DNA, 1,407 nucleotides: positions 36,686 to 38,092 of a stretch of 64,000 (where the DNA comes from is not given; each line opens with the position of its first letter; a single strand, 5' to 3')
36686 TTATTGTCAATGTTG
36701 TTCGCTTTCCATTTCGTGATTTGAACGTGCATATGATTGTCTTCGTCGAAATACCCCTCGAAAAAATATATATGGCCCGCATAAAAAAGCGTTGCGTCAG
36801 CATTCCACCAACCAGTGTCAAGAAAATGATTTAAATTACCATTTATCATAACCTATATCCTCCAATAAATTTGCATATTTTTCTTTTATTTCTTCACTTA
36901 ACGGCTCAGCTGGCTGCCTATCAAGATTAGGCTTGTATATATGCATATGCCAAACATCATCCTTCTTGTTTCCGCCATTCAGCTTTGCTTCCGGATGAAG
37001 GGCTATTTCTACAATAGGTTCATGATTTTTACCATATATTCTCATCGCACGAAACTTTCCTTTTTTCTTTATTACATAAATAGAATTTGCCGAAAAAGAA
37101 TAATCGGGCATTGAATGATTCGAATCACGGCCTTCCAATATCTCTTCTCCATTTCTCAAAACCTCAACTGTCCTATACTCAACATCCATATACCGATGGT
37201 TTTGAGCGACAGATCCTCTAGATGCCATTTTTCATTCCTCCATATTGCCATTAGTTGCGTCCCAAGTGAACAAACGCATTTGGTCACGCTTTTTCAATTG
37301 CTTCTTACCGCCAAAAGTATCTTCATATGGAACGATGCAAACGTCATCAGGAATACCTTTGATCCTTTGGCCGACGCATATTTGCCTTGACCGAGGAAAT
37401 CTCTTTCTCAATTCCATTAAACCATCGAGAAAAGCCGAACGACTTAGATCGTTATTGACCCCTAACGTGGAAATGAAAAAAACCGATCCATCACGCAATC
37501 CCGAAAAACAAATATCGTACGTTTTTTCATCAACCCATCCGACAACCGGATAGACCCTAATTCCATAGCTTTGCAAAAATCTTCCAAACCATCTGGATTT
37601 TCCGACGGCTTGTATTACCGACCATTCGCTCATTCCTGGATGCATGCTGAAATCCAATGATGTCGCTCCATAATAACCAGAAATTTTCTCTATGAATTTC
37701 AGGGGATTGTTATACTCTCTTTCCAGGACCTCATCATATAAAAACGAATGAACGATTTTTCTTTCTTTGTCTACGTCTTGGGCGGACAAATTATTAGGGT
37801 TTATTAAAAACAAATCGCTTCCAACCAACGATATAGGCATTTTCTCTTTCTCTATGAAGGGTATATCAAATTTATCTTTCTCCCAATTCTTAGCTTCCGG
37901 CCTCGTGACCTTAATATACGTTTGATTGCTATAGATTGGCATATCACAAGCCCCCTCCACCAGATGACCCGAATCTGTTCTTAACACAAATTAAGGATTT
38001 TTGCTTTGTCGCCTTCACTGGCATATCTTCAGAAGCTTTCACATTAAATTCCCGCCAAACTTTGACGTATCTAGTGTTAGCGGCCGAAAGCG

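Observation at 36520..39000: AT-rich five-gene cassette (XRE, ImmA/IrrE, DUF4417-like, two orphans) with no mobility genes: candidate undescribed conflict or defence module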

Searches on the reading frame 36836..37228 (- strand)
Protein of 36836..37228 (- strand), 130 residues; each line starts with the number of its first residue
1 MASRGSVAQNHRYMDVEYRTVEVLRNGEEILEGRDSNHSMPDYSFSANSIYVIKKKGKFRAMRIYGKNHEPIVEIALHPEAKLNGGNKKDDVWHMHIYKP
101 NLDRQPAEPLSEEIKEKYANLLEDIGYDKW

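Call 3: search_protein_families(library=pfam, proteins=[window:36836-37228:-], max_evalue=1)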
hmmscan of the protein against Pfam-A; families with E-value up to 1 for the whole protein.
window:36836-37228:- (130 aa): 2 families
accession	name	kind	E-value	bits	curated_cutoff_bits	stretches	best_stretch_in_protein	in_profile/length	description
PF22398.1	DUF6978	-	0.0011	19.8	29.6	1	43-123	44-122/133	Family of unknown function (DUF6978)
PF25373.1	SBNO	-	0.026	15.1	24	1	81-127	41-82/119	SBNO alpha/beta domain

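Call 4: search_protein_families(library=padloc, proteins=[window:36836-37228:-], max_evalue=1)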
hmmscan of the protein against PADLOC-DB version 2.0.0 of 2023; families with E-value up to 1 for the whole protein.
window:36836-37228:- (130 aa): 0 families

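Call 5: search_protein_families(library=phrogs, proteins=[window:36836-37228:-], max_evalue=1)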
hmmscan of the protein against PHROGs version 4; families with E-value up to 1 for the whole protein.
window:36836-37228:- (130 aa): 0 families

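Call 6: search_protein_families(library=ncbifam, proteins=[window:36836-37228:-], max_evalue=1)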
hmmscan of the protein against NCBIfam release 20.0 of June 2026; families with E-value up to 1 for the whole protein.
window:36836-37228:- (130 aa): 0 families

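Call 18: find_homologous_proteins(query=window:36836-37228:-)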
Query window:36836-37228:- (130 aa): 9 proteins with E <= 0.001 among 9 candidates.
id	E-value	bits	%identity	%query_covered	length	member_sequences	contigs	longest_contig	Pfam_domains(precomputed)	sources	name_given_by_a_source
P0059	3.6e-73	262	100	90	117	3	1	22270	-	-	-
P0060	3.3e-55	204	69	100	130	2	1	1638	-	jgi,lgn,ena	jgi:hypothetical protein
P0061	6.2e-54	200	65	100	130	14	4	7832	-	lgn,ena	-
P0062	1.4e-53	199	68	100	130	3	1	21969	-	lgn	-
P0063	1.3e-49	186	66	100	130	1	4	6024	-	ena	-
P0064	7.3e-49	184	64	100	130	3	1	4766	-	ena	-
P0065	1.4e-46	176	59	100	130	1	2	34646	-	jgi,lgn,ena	jgi:hypothetical protein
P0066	5.3e-42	161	72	73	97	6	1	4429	-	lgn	-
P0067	3.4e-41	159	67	83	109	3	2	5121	-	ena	-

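Call 22: search_solved_structures(query=A1, max_evalue=10, show_alignments=2)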
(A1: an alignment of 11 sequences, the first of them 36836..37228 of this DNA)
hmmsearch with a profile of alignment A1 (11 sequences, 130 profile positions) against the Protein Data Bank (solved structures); distinct sequences matched with E-value up to 10: 0.

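Call 24: search_protein_families(library=pfam, alignment_id=A1, max_evalue=1)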
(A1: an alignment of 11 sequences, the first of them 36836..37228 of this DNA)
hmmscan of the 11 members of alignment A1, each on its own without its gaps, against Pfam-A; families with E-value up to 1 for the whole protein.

A. member 1, window:36836-37228:- (130 aa): 2 families
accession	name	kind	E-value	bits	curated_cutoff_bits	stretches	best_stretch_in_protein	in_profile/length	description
PF22398.1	DUF6978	-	0.0011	19.8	29.6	1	43-123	44-122/133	Family of unknown function (DUF6978)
PF25373.1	SBNO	-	0.026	15.1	24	1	81-127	41-82/119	SBNO alpha/beta domain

B. families by the number of members that match (of 11 scanned): 3 families
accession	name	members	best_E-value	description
PF22398.1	DUF6978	3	0.001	Family of unknown function (DUF6978)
PF25373.1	SBNO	1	0.026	SBNO alpha/beta domain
PF17783.7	CvfB_WH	1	0.15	CvfB-like winged helix domain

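Call 46: predict_structure(alignment_id=A4)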
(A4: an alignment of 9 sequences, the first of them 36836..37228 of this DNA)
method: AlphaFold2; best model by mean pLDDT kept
length: 130 residues; sequences in the alignment: 9
mean_pLDDT: 82.1   pTM: 0.78
mean pLDDT of the five models: 82.1, 80.2, 78.0, 75.3, 58.3
residues with pLDDT >= 90: 55; 70-90: 54; 50-70: 8; < 50: 13
segments of 3 or more residues with pLDDT < 50: 1-12
pLDDT, mean of each block of 10 residues (from residue 1): 40 65 79 75 85 85 91 94 91 95 94 92 79
secondary structure, 60 per line:
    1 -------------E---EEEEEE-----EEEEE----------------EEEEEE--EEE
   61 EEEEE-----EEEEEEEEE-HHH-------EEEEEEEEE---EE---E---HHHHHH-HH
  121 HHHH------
elements in order: E18-23 E29-33 E50-55 E58-65 E71-79 E91-99 H112-117 H119-124

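Call 48: search_protein_representatives(alignment_id=A4)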
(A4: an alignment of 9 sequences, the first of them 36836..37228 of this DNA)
Query: 9 sequences, 130 profile positions. Proteins with E-value up to 0.001 (for the whole library): 119; up to 1e-10: 40; up to 1e-30: 4. The best 119 are listed.
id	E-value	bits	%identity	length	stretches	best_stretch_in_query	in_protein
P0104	8.7e-60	217.1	-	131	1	1-130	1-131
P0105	1.0e-35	139.2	-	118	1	40-130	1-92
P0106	7.7e-34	133.2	-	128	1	1-126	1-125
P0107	3.8e-31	124.5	-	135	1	1-129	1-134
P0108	3.0e-27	111.9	-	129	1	1-125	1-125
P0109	2.2e-24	102.6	-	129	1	1-126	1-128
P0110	7.4e-24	100.9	-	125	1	1-126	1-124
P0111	2.8e-23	99.0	-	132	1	1-130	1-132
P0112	1.3e-22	96.8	-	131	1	1-126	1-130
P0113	8.1e-21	91.1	-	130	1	1-126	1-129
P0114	1.3e-20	90.4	-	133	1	1-125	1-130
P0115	1.4e-20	90.3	-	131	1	2-130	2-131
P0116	6.2e-20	88.2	-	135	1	1-126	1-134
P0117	6.7e-19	84.9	-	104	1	1-102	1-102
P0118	1.0e-18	84.2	-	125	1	1-105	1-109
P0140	1.7e-11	61.0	-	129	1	3-124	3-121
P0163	2.8e-08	50.5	-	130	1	1-125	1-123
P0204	5.8e-05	39.8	-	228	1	17-123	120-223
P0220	6.9e-04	36.3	-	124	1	1-125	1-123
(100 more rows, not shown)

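Call 50: fold_search(model_id=the predicted structure, library=pdb)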
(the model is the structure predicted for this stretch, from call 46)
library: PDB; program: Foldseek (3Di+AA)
matches with E <= 10: 303; with E <= 0.001: 0
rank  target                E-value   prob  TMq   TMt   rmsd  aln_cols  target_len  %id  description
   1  5e9t_B                9.9e-02  0.57  0.33  0.12  10.6       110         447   13  Crystal structure of GtfA/B complex (released 2016-03-02)
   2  7vfo_B                1.1e-01  0.66  0.36  0.13   7.7       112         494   12  Crystal structure of SdgB (Phosphate-binding form) (released 2021-11-24)
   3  7vfn_A                1.3e-01  0.72  0.34  0.12   7.3       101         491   14  Crystal structure of SdgB (SD peptide-binding form) (released 2021-11-24)
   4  7vfm_A                1.4e-01  0.80  0.29  0.09   7.0        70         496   13  Crystal structure of SdgB (UDP and SD peptide-binding form) (released 2021-11-24)
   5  5vae_E                1.4e-01  0.60  0.40  0.13  10.4       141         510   11  Crystal structure of accessory secretion protein 1 and 3 (released 2018-02-21)
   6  5e9t_D                1.4e-01  0.25  0.31  0.12  13.5       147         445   12  Crystal structure of GtfA/B complex (released 2016-03-02)
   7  5vaf_C                1.6e-01  0.80  0.41  0.13   6.3       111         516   11  Crystal structure of accessory secretion protein 1 (released 2018-02-21)
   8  5vae_C                1.7e-01  0.82  0.43  0.13   6.0       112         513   11  Crystal structure of accessory secretion protein 1 and 3 (released 2018-02-21)
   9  7vfo_A                1.7e-01  0.77  0.29  0.09   6.7        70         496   11  Crystal structure of SdgB (Phosphate-binding form) (released 2021-11-24)
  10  7vfk_A                1.8e-01  0.75  0.29  0.09   7.0        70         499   13  Crystal structure of SdgB (ligand-free form) (released 2021-11-24)
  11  7ec1_A                1.9e-01  0.66  0.35  0.12   7.2        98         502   13  Crystal structure of SdgB (ligand-free form) (released 2021-03-24)
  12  7vfl_A                2.1e-01  0.72  0.29  0.09   6.9        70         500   13  Crystal structure of SdgB (UDP, NAG, and O-glycosylated SD peptide-binding form) (released 2021-11-24)
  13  5vae_A                2.3e-01  0.72  0.41  0.13   5.8       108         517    9  Crystal structure of accessory secretion protein 1 and 3 (released 2018-02-21)
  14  7ec6_A                2.3e-01  0.57  0.34  0.11   7.3       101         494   14  Crystal structure of SdgB (complexed with peptides) (released 2022-03-16)
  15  5vaf_D                2.4e-01  0.69  0.40  0.13   6.1       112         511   12  Crystal structure of accessory secretion protein 1 (released 2018-02-21)
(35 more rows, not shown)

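Call 51: search_protein_families(library=pfam, alignment_id=A5, max_evalue=0.01)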
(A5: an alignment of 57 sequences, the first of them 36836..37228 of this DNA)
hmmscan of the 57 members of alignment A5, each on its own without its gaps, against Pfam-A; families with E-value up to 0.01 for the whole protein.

A. member 1, window:36836-37228:- (130 aa): 1 family
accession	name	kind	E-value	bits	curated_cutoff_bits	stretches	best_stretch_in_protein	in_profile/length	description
PF22398.1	DUF6978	-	0.0011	19.8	29.6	1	43-123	44-122/133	Family of unknown function (DUF6978)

B. families by the number of members that match (of 57 scanned): 4 families
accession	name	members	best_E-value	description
PF22548.2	AEP-TOTE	1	0.0001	TOTE conflict system, Archaeo-Eukaryotic Primase domain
PF22398.1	DUF6978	1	0.0011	Family of unknown function (DUF6978)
PF05812.17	Herpes_BLRF2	1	0.0046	Herpesvirus BLRF2 protein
PF06156.18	YabA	1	0.0058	Initiation control protein YabA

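Call 56: find_encoding_contigs(protein=P0140, flank=6000, max_places=3)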
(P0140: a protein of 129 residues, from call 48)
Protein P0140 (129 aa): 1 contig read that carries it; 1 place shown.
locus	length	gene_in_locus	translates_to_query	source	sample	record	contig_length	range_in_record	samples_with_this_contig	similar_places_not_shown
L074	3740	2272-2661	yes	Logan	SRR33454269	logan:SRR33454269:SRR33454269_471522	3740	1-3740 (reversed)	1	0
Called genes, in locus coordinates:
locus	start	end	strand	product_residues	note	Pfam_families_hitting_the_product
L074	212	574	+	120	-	PF13560:HTH_31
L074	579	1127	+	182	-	PF06114:Peptidase_M78 (weak)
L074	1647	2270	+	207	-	PF14386:DUF4417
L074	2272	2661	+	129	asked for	-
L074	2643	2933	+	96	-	-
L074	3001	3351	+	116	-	-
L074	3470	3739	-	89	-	?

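Call 57: find_encoding_contigs(protein=P0220, flank=7000, max_places=3)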
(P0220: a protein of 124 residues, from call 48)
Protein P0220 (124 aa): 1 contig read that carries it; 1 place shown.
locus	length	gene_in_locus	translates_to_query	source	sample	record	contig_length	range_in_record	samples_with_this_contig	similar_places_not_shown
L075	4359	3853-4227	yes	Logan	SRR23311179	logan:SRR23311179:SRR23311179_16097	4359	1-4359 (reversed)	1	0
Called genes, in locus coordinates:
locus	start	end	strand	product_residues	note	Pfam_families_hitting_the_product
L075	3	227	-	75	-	?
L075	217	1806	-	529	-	PF01555:N6_N4_Mtase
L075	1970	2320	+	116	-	PF13560:HTH_31, PF01381:HTH_3, PF12844:HTH_19, PF13443:HTH_26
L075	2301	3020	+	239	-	PF06114:Peptidase_M78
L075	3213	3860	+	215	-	PF14386:DUF4417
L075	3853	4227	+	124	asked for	-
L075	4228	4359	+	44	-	?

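Call 58: find_encoding_contigs(protein=P0163, flank=7000, max_places=3)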
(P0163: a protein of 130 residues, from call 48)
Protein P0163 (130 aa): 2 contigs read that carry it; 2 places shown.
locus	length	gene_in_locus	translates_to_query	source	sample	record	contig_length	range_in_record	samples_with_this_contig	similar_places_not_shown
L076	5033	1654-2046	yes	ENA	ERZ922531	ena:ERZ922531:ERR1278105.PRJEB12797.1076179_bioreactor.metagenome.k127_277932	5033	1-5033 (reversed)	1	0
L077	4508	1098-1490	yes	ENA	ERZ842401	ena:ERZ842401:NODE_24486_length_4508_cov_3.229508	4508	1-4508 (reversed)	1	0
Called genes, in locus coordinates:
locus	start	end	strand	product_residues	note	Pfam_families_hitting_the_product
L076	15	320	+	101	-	PF12844:HTH_19 (weak), PF13560:HTH_31, PF01381:HTH_3, PF13443:HTH_26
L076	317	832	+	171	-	PF06114:Peptidase_M78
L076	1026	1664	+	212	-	PF14386:DUF4417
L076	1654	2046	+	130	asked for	-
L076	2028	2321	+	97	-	-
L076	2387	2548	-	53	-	-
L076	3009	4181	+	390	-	PF00990:GGDEF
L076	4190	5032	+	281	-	?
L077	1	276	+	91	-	?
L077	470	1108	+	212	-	PF14386:DUF4417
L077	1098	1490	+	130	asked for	-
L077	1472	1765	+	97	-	-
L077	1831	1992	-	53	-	-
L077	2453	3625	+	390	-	PF00990:GGDEF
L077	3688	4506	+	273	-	?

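Call 59: find_encoding_contigs(protein=P0204, flank=7000, max_places=3)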
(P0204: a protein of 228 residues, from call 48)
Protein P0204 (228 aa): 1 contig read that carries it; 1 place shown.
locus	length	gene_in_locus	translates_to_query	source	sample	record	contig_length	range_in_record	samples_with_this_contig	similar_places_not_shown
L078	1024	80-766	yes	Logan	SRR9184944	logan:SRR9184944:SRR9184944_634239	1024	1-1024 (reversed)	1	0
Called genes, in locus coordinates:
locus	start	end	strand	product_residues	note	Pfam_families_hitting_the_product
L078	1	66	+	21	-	?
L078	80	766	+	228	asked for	-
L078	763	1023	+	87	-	?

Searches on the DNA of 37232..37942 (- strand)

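Call 93: search_rna_families(sources=[L016, L017, L020], threshold=gathering)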
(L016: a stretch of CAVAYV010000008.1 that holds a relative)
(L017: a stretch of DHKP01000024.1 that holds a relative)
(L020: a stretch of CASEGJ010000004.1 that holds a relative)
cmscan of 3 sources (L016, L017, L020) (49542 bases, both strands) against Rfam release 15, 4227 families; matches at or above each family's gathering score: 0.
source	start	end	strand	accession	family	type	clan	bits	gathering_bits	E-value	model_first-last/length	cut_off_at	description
